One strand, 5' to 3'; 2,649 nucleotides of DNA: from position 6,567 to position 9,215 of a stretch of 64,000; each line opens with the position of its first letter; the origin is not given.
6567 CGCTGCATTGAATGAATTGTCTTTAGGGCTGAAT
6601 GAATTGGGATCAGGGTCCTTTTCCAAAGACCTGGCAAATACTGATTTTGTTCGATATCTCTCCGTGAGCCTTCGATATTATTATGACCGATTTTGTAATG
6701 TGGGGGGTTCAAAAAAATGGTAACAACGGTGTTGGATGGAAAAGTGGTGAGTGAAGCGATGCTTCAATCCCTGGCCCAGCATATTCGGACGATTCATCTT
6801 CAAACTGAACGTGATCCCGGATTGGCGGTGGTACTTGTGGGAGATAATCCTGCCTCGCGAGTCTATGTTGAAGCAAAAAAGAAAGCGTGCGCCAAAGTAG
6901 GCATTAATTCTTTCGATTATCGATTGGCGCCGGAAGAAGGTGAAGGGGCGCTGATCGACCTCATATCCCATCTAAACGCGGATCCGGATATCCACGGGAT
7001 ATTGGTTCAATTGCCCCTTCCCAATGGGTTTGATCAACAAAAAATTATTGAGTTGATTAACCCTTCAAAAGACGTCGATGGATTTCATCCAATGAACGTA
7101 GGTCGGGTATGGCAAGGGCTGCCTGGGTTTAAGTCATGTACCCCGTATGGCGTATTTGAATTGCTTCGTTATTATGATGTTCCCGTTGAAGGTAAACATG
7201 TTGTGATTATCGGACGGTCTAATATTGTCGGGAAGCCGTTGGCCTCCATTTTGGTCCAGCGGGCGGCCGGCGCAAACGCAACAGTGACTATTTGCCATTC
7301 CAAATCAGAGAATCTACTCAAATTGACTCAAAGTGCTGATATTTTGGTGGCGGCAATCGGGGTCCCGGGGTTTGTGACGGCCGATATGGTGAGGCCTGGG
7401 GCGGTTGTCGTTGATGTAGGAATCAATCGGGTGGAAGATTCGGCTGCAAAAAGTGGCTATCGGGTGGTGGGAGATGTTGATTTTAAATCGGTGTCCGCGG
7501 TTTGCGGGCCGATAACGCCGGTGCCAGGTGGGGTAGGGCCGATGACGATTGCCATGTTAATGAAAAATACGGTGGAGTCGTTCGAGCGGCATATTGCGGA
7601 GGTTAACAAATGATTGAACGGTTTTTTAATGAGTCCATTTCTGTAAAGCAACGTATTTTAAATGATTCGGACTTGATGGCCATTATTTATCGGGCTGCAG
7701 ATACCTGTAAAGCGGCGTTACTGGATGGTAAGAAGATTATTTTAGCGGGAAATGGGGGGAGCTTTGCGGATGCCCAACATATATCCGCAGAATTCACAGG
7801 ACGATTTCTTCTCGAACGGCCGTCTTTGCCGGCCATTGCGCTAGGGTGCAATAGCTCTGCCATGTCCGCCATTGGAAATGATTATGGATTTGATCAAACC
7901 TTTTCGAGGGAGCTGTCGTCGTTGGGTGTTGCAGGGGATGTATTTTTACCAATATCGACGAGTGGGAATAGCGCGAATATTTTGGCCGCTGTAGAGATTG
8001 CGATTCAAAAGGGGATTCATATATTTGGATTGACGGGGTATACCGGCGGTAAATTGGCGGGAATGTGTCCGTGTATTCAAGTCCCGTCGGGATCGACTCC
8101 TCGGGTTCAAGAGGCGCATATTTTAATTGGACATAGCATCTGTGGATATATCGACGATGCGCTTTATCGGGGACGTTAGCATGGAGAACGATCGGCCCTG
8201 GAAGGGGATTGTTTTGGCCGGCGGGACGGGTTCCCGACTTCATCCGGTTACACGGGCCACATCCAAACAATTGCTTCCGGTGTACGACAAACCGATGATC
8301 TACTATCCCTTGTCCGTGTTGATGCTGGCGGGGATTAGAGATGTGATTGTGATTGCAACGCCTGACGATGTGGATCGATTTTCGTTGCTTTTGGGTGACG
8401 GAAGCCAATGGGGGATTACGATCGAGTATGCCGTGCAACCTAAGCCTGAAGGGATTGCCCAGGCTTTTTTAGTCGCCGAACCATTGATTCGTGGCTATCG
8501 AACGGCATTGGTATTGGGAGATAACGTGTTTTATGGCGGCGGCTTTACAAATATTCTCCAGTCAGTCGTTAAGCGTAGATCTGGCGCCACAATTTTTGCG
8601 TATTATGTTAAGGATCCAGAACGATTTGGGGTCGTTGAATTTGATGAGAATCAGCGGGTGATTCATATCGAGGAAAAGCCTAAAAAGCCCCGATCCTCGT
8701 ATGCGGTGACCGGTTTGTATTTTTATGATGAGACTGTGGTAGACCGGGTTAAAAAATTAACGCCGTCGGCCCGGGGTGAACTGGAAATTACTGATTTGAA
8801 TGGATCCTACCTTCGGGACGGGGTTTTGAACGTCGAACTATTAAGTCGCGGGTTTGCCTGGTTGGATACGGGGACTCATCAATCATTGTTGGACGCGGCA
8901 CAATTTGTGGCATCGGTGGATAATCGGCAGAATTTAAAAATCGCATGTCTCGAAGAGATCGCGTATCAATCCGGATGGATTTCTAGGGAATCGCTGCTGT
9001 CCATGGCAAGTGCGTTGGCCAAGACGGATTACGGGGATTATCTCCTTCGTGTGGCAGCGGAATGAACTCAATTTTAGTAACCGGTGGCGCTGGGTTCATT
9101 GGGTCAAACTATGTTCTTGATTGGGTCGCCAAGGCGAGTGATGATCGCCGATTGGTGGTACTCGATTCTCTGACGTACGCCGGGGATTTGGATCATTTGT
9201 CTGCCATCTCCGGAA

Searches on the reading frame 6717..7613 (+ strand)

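Call 17: search_protein_families(library=pfam, proteins=[window:6717-7613:+], max_evalue=0.001)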
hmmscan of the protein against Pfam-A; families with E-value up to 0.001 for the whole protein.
window:6717-7613:+ (298 aa): 3 families
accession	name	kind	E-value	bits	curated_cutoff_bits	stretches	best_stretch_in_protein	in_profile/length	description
PF02882.25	THF_DHG_CYH_C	-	1.9e-67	226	27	1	124-292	1-159/160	Tetrahydrofolate dehydrogenase/cyclohydrolase, NAD(P)-binding domain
PF00763.28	THF_DHG_CYH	-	9.7e-38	129.4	32.8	1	6-121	1-115/115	Tetrahydrofolate dehydrogenase/cyclohydrolase, catalytic domain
PF01262.27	AlaDh_PNT_C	-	0.00099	19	23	0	187-237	72-131/214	Alanine dehydrogenase/PNT, C-terminal domain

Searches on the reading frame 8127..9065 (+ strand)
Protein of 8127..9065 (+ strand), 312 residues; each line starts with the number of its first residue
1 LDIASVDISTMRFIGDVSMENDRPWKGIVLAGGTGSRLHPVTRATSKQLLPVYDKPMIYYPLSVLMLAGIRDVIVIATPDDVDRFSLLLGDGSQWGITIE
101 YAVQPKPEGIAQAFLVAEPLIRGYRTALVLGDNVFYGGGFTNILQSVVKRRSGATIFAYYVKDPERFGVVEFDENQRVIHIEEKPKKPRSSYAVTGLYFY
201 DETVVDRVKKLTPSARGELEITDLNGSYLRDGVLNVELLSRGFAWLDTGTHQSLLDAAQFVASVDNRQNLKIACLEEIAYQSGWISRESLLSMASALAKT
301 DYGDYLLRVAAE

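Call 17: search_protein_families(library=pfam, proteins=[window:8127-9065:+], max_evalue=0.001)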
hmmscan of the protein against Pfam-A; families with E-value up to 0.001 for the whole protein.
window:8127-9065:+ (312 aa): 2 families
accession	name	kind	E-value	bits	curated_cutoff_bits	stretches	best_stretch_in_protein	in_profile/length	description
PF00483.29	NTP_transferase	-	1.6e-73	247.7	21.2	1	26-262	1-243/245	Nucleotidyl transferase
PF12804.13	NTP_transf_3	-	1.2e-07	32.5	27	1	27-146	1-109/160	MobA-like NTP transferase domain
